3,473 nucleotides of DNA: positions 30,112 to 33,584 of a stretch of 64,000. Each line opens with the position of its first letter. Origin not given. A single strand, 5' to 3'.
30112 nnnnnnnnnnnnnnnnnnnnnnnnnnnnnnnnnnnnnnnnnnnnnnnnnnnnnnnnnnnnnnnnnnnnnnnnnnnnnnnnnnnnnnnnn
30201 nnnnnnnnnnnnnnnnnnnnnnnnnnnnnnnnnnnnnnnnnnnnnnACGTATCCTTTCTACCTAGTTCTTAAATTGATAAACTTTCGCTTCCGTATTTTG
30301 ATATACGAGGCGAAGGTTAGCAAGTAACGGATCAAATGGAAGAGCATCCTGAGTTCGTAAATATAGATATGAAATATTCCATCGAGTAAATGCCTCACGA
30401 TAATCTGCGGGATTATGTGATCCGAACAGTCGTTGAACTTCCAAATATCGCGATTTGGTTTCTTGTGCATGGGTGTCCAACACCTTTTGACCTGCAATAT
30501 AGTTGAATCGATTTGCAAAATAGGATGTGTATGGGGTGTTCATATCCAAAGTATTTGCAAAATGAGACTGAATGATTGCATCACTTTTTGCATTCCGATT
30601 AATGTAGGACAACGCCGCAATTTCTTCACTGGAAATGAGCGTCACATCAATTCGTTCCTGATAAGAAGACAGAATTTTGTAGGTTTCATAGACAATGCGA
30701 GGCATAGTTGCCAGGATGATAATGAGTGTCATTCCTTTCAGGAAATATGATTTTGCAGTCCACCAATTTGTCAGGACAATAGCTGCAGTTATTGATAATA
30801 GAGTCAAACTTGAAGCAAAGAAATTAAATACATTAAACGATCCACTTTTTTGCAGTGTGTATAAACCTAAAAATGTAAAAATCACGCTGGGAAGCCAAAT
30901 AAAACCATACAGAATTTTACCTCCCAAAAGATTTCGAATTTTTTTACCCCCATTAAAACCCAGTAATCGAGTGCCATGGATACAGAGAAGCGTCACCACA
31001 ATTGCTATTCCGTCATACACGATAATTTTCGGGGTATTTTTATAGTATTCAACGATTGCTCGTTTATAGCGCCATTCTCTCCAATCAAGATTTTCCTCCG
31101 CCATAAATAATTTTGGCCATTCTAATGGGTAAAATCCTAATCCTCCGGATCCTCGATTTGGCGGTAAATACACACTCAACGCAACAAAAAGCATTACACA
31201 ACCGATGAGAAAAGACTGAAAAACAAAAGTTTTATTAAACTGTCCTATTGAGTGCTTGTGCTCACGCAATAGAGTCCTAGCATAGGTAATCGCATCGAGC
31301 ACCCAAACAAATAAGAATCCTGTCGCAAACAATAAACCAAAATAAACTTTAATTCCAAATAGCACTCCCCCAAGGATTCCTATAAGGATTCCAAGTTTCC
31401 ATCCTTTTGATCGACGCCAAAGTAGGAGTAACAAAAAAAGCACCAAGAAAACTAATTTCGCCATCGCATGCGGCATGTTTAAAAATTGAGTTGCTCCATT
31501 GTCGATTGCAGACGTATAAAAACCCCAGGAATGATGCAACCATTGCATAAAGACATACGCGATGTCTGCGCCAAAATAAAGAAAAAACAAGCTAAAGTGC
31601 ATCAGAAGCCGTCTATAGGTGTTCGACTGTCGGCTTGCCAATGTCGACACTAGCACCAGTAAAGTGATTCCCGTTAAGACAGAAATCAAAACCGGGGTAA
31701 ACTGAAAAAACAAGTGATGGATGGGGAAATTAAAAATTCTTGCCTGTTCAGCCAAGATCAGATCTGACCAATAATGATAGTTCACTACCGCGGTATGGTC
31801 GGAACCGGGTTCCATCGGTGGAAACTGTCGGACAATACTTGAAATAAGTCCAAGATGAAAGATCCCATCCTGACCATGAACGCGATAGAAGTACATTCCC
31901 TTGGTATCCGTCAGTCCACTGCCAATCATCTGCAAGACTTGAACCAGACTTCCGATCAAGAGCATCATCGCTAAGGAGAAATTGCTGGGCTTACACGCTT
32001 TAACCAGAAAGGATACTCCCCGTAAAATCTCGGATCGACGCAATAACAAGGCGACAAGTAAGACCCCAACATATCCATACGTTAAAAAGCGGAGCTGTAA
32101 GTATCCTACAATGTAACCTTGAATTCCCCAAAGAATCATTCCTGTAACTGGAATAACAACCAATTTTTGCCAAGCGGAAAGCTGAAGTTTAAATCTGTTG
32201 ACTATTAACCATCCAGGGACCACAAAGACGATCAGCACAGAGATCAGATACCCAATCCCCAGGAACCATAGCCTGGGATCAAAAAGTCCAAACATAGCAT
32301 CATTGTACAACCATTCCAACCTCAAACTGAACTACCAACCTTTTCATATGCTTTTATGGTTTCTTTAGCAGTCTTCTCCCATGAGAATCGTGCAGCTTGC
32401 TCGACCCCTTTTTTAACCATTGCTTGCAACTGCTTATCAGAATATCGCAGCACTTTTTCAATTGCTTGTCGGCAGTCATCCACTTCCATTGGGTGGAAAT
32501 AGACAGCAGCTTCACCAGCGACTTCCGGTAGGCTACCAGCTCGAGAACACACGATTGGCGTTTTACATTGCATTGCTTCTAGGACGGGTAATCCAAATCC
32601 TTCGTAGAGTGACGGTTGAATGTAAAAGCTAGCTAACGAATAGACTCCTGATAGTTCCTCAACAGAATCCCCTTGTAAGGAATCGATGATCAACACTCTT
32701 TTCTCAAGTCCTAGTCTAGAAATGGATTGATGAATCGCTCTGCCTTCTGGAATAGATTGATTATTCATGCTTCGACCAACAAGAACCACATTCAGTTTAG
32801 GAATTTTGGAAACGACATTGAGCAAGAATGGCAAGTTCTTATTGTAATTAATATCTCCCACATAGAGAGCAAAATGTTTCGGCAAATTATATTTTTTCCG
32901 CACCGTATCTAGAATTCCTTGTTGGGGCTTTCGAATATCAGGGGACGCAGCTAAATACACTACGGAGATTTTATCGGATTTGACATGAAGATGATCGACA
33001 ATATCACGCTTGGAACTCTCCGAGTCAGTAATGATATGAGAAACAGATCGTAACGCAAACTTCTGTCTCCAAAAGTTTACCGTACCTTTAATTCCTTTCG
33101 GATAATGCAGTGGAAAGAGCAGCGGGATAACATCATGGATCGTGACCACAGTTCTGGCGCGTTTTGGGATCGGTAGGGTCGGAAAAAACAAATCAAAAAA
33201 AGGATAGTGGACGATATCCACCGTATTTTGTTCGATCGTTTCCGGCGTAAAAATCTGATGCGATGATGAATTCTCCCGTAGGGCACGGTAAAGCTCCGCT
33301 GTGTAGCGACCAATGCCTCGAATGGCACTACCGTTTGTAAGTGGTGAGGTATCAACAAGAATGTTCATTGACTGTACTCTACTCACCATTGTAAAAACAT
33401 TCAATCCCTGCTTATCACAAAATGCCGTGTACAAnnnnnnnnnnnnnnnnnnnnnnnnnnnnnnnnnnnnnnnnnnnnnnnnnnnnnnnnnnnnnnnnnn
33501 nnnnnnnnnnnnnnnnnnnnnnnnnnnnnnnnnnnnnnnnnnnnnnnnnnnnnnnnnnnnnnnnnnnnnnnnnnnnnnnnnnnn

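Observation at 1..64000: One contiguous glycosylation island with about 16 GT-C-like polytopic membrane proteins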

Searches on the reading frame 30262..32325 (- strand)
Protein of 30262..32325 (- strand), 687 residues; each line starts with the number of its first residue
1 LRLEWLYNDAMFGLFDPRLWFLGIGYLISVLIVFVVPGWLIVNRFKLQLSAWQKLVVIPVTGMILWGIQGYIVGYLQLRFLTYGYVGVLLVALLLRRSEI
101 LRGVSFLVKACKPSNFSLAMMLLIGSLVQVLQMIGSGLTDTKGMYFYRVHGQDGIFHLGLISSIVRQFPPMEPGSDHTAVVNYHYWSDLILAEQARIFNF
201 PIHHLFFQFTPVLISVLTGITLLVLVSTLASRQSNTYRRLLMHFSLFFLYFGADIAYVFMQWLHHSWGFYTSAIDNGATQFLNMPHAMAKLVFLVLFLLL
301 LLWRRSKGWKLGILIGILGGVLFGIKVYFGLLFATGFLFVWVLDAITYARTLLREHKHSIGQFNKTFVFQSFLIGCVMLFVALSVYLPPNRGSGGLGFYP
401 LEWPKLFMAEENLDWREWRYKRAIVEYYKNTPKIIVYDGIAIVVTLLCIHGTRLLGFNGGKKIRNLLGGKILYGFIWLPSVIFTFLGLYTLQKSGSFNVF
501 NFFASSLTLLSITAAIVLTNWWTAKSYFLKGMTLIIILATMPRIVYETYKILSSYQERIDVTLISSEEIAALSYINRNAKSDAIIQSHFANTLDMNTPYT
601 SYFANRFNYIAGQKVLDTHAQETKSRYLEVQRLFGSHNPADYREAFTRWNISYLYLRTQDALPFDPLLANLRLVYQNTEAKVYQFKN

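Call 5: search_protein_families(library=pfam, proteins=[window:30262-32325:-], max_evalue=0.01)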
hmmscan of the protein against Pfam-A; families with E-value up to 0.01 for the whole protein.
window:30262-32325:- (687 aa): 0 families

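Call 14: search_protein_families(library=ncbifam, proteins=[window:30262-32325:-], max_evalue=0.1)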
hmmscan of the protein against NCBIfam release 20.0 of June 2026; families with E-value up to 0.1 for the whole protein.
window:30262-32325:- (687 aa): 0 families

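Call 16: search_solved_structures(query=window:30262-32325:-, max_evalue=1)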
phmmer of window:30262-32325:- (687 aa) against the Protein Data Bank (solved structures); distinct sequences matched with E-value up to 1: 0.

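Call 26: find_homologous_proteins(query=window:30262-32325:-, max_evalue=0.001)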
Query window:30262-32325:- (687 aa): 119 proteins with E <= 0.001 among 8000 candidates.
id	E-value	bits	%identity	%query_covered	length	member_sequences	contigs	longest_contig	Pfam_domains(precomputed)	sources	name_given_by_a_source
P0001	0.0e+0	1521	100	99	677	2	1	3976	-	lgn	-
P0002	0.0e+0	1347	87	99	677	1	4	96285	-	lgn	-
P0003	0.0e+0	1168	75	98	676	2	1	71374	-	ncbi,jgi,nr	ncbi:hypothetical protein KBD71_00115 [Candidatus Woesebacteria bacterium]|nr:hypothetical protein [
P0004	0.0e+0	1157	74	98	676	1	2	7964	-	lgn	-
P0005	0.0e+0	1150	74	98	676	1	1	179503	-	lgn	-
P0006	3.9e-190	652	48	98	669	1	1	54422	-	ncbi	-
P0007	3.0e-185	636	48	94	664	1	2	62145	-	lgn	-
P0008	2.7e-182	626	48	97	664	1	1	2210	-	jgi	jgi:hypothetical protein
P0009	4.0e-180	619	47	96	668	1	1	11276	-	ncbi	-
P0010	6.6e-174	598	44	98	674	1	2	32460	-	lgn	-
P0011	1.1e-168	581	44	98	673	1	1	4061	-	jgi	jgi:hypothetical protein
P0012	6.2e-165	569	46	97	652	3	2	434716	-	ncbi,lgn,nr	ncbi:MAG TPA: hypothetical protein VLH19_04970 [Patescibacteria group bacterium]|nr:hypothetical pro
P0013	7.1e-164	565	44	98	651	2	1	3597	-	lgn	-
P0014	9.9e-164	565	45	97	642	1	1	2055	-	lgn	-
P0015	1.3e-163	564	44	98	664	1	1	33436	-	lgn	-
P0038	9.3e-131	456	37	96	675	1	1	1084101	-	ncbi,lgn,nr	ncbi:MAG: hypothetical protein KatS3mg089_0392 [Patescibacteria group bacterium]|nr:MAG: hypothetica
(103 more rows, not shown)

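Call 29: find_encoding_contigs(protein=P0002, flank=10000, max_places=2)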
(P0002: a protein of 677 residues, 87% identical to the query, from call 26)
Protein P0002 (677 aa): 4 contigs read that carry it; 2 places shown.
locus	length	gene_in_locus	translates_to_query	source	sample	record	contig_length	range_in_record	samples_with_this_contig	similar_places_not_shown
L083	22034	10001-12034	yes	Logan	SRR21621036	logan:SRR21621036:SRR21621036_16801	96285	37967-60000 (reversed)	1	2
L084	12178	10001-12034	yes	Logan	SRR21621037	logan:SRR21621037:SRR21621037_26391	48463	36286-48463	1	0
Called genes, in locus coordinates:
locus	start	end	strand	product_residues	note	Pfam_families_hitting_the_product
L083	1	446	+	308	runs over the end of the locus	PF00535:Glycos_transf_2, PF13641:Glyco_tranf_2_3, PF13632:Glyco_trans_2_3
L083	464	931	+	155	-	PF03449:GreA_GreB_N, PF01272:GreA_GreB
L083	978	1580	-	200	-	PF00081:Sod_Fe_N, PF02777:Sod_Fe_C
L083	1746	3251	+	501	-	-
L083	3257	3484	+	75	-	PF07866:DUF1653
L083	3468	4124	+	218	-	-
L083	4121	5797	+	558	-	PF02366:PMT (weak), PF13231:PMT_2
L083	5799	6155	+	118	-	PF00293:NUDIX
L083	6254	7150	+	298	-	PF00535:Glycos_transf_2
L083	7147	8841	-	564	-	PF13231:PMT_2 (weak)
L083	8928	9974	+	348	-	PF13579:Glyco_trans_4_4, PF13439:Glyco_transf_4, PF00534:Glycos_transf_1, PF13692:Glyco_trans_1_4, PF20706:GT4-conflict (weak)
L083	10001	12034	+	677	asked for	-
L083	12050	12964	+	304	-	PF01073:3Beta_HSD, PF01370:Epimerase, PF02719:Polysacc_synt_2, PF04321:RmlD_sub_bind, PF05368:NmrA, PF07993:NAD_binding_4 (faint), PF13460:NAD_binding_10, PF16363:GDP_Man_Dehyd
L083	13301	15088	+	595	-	-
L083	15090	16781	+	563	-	-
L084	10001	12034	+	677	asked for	-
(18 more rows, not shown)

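Call 31: find_encoding_contigs(protein=P0038, flank=10000, max_places=1)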
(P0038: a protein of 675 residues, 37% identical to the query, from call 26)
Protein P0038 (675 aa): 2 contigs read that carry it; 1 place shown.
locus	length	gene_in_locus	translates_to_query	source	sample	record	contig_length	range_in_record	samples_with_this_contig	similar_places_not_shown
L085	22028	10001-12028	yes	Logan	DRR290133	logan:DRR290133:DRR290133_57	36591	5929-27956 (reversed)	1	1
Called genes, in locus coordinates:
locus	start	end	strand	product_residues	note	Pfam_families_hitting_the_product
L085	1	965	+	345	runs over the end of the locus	PF00534:Glycos_transf_1, PF13692:Glyco_trans_1_4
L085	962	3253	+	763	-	PF09586:YfhO (faint)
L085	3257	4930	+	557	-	PF13231:PMT_2 (weak)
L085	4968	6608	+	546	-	PF02366:PMT, PF13231:PMT_2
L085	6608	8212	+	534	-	PF13231:PMT_2 (weak)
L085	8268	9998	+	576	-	-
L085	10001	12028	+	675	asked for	-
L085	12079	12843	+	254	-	PF00535:Glycos_transf_2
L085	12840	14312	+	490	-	-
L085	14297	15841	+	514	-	-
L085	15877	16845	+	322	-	PF01073:3Beta_HSD, PF01370:Epimerase, PF02719:Polysacc_synt_2, PF04321:RmlD_sub_bind, PF13460:NAD_binding_10, PF16363:GDP_Man_Dehyd, PF07993:NAD_binding_4 (weak)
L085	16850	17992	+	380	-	-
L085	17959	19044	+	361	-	PF13439:Glyco_transf_4, PF13579:Glyco_trans_4_4, PF00534:Glycos_transf_1, PF13692:Glyco_trans_1_4, PF13524:Glyco_trans_1_2 (weak), PF20706:GT4-conflict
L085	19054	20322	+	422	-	PF01943:Polysacc_synt, PF13440:Polysacc_synt_3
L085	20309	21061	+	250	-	PF00535:Glycos_transf_2, PF10111:Glyco_tranf_2_2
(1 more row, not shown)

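Call 42: predict_structure(alignment_id=A1)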
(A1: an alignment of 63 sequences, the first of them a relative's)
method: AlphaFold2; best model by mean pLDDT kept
length: 677 residues; sequences in the alignment: 63
mean_pLDDT: 93.5   pTM: 0.94
mean pLDDT of the five models: 93.5, 93.3, 93.0, 92.1, 92.0
residues with pLDDT >= 90: 582; 70-90: 76; 50-70: 19; < 50: 0
segments of 3 or more residues with pLDDT < 50: none
pLDDT, mean of each block of 10 residues (from residue 1): 86 97 96 94 95 98 96 97 93 77 81 97 95 95 96 95 93 90 98 97 97 97 96 97 93 89 87 95 98 95 98 96 98 94 68 78 97 88 82 91 93 96 96 95 93 93 97 96 84 96 98 97 96 95 95 97 97 95 95 97 90 94 96 96 96 94 97 92
secondary structure, 60 per line:
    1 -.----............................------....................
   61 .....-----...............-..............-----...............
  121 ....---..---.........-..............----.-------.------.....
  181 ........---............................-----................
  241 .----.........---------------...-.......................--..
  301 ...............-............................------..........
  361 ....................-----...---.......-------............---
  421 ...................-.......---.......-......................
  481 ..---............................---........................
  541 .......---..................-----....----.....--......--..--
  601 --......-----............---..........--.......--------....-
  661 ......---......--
elements in order: H7-34 H41-65 H71-85 H87-100 H106-124 E133-137 H138-141 H143-156 H176-188 H192-219 H225-241 H246-254 H274-296 H299-315 H317-344 H351-380 E386-388 H392-398 H406-417 H421-439 H441-447 H451-457 H459-479 E480-482 H487-513 H517-547 E551-555 H556-568 E574-577 H582-586 H589-594 H603-608 H614-625 H629-638 E641-647 H656-659 E661-666 E670-675

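Call 51: search_solved_structures(query=A1, max_evalue=1)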
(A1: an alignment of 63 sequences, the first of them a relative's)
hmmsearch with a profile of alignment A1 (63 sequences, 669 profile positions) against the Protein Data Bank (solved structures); distinct sequences matched with E-value up to 1: 0.

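Call 70: find_encoding_contigs(protein=P0003, flank=10000, max_places=1)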
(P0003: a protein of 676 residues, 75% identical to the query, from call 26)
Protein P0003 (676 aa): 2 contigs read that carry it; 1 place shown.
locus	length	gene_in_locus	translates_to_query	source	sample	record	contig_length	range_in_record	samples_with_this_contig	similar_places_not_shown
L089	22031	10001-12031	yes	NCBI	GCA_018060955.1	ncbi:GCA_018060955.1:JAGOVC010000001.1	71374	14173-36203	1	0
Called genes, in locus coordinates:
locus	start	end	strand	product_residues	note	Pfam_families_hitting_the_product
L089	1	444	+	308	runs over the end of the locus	PF00535:Glycos_transf_2, PF13641:Glyco_tranf_2_3, PF13632:Glyco_trans_2_3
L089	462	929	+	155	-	PF03449:GreA_GreB_N, PF01272:GreA_GreB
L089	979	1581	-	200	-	PF00081:Sod_Fe_N, PF02777:Sod_Fe_C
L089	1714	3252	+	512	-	-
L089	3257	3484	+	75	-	PF07866:DUF1653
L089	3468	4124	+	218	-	-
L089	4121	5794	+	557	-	PF02366:PMT (weak), PF13231:PMT_2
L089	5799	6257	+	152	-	PF00293:NUDIX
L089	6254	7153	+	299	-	PF00535:Glycos_transf_2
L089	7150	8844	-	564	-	PF13231:PMT_2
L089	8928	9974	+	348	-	PF13579:Glyco_trans_4_4 (faint), PF13439:Glyco_transf_4, PF00534:Glycos_transf_1, PF13692:Glyco_trans_1_4, PF20706:GT4-conflict (weak)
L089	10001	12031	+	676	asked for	-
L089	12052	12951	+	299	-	PF01073:3Beta_HSD, PF01370:Epimerase, PF02719:Polysacc_synt_2, PF04321:RmlD_sub_bind, PF05368:NmrA, PF07993:NAD_binding_4 (faint), PF13460:NAD_binding_10, PF16363:GDP_Man_Dehyd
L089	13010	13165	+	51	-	-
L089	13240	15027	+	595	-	-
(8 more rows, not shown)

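Call 88: find_related_loci(query=A1, collection=metagenome_contigs, flank=10000)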
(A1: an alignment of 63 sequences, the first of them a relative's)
Query A1 (677 aa) in metagenome_contigs; peptide patterns used: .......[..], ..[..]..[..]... (x = any residue, [..] = any of these).
350 stretches matched a pattern; 44 encode a relative of the query (tblastn E <= 1e-3); 41 distinct loci.
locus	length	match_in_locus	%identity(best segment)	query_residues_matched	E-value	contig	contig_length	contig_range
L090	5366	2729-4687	39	1-673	2e-150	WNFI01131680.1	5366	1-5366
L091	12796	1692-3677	37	8-672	2e-137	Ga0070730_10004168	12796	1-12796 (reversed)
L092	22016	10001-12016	37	2-677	1e-132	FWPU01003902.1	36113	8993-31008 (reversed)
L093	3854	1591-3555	36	11-672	2e-133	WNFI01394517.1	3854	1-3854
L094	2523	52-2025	35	1-674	4e-133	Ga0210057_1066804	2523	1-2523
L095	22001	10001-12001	37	6-674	6e-124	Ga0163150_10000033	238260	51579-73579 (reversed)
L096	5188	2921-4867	37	22-674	3e-124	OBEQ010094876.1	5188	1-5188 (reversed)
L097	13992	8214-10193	35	1-656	3e-123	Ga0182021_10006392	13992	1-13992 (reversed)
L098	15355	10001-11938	36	8-655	3e-122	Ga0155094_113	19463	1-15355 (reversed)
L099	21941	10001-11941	37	8-677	5e-125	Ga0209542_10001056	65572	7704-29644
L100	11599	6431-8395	36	16-674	2e-118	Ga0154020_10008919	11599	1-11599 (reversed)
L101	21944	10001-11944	37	16-669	5e-117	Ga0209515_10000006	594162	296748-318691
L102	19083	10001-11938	37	16-667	2e-114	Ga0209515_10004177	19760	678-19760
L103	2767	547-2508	36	2-674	5e-119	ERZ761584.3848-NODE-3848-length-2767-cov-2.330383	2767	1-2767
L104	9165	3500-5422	34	16-670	5e-110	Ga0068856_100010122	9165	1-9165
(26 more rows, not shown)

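Call 99: fold_search(model_id=the predicted structure, library=pdb)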
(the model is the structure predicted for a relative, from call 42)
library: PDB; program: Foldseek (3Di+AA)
matches with E <= 10: 277; with E <= 0.001: 20
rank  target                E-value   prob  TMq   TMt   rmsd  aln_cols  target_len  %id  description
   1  8pn9_A                1.4e-07  1.00  0.42  0.44  14.6       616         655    9  Structure of human oligosaccharyltransferase OST-A complex bound to NGI-1 (released 2024-05-08)
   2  9n9j_I                2.2e-07  1.00  0.40  0.39  16.2       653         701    9  Structure of a GRP94 folding intermediate engaged with a CCDC134- and FKBP11-bound secretory translocon (released 2025-11-19)
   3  7zli_A                2.6e-07  1.00  0.39  0.39  13.8       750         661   10  Cryo-EM structure of C-mannosyltransferase CeDPY19, in complex with Dol25-P-Man and bound to CMT2-Fab and anti-Fab nan (released 2023-01-11)
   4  6ezn_F                4.0e-07  1.00  0.44  0.46  13.5       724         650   10  Cryo-EM structure of the yeast oligosaccharyltransferase (OST) complex (released 2018-01-17)
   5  7zlh_A                5.9e-07  1.00  0.40  0.41  12.8       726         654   10  Cryo-EM structure of C-mannosyltransferase CeDPY19, in apo state, bound to CMT2-Fab and anti-Fab nanobody (released 2023-01-11)
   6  7zlg_A                6.7e-07  1.00  0.39  0.40  12.5       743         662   11  Cryo-EM structure of C-mannosyltransferase CeDPY19, in complex with acceptor peptide and bound to CMT2-Fab and anti-Fa (released 2023-01-11)
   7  8b6l_I                7.9e-07  1.00  0.45  0.44  15.0       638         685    9  Subtomogram average of the human Sec61-TRAP-OSTA-translocon (released 2022-12-07)
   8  7oci_F                9.4e-07  1.00  0.44  0.46  13.3       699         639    9  Cryo-EM structure of yeast Ost6p containing oligosaccharyltransferase complex (released 2022-02-16)
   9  6c26_A                1.2e-06  1.00  0.41  0.43  14.2       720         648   10  The Cryo-EM structure of a eukaryotic oligosaccharyl transferase complex (released 2018-01-31)
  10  8age_A                1.7e-06  1.00  0.41  0.43  13.8       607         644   10  Structure of yeast oligosaccharylransferase complex with acceptor peptide bound (released 2022-12-07)
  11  6ftg_5                2.0e-06  1.00  0.41  0.43  14.8       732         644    9  Subtomogram average of OST-containing ribosome-translocon complexes from canine rough microsomal membranes (released 2018-03-21)
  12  8if8_C                2.1e-06  1.00  0.45  0.50  14.4       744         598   11  Arabinosyltransferase AftA (released 2023-05-31)
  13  7e9s_A                3.4e-06  1.00  0.41  0.34  14.6       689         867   12  Archaeal oligosaccharyltransferase AglB from Archaeoglobus fulgidus in complex with an inhibitory peptide and a dolich (released 2021-09-08)
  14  8agb_A                3.9e-06  1.00  0.38  0.39  14.6       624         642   10  Structure of yeast oligosaccharylransferase complex with lipid-linked oligosaccharide bound (released 2022-12-07)
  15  3rce_A                4.2e-06  1.00  0.40  0.39  11.0       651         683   12  Bacterial oligosaccharyltransferase PglB (released 2011-06-15)
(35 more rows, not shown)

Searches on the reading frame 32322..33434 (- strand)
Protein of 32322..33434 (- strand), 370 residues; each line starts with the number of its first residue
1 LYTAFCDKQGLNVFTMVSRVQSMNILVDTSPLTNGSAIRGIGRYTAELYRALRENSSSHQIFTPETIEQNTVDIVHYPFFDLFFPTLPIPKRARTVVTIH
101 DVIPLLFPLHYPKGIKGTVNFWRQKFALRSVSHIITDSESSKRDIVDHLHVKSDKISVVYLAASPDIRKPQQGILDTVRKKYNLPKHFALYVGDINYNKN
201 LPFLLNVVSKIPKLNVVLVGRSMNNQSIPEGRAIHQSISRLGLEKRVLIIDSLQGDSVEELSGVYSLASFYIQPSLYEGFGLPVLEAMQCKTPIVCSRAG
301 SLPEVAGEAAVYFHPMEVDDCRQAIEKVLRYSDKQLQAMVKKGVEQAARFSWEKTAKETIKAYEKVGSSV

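Call 8: search_protein_families(library=pfam, proteins=[window:32322-33434:-], max_evalue=0.001)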
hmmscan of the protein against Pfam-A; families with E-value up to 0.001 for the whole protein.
window:32322-33434:- (370 aa): 6 families
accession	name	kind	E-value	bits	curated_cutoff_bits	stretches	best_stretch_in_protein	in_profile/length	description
PF00534.26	Glycos_transf_1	-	2.8e-23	82.8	26.4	1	181-342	8-168/172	Glycosyl transferases group 1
PF13692.12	Glyco_trans_1_4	-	2.4e-20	73.7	27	1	189-329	4-140/142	Glycosyl transferases group 1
PF13439.12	Glyco_transf_4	-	4.8e-13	49.9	28.5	1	66-160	67-163/170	Glycosyltransferase Family 4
PF13579.12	Glyco_trans_4_4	-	2.2e-08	35.1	29.7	1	74-160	74-156/158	Glycosyl transferase 4-like domain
PF20706.3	GT4-conflict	-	5.5e-07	29.3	26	1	258-357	272-383/385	Family 4 Glycosyltransferase in conflict systems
PF13524.12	Glyco_trans_1_2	-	0.00051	20.4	25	1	275-358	58-141/144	Glycosyl transferase-like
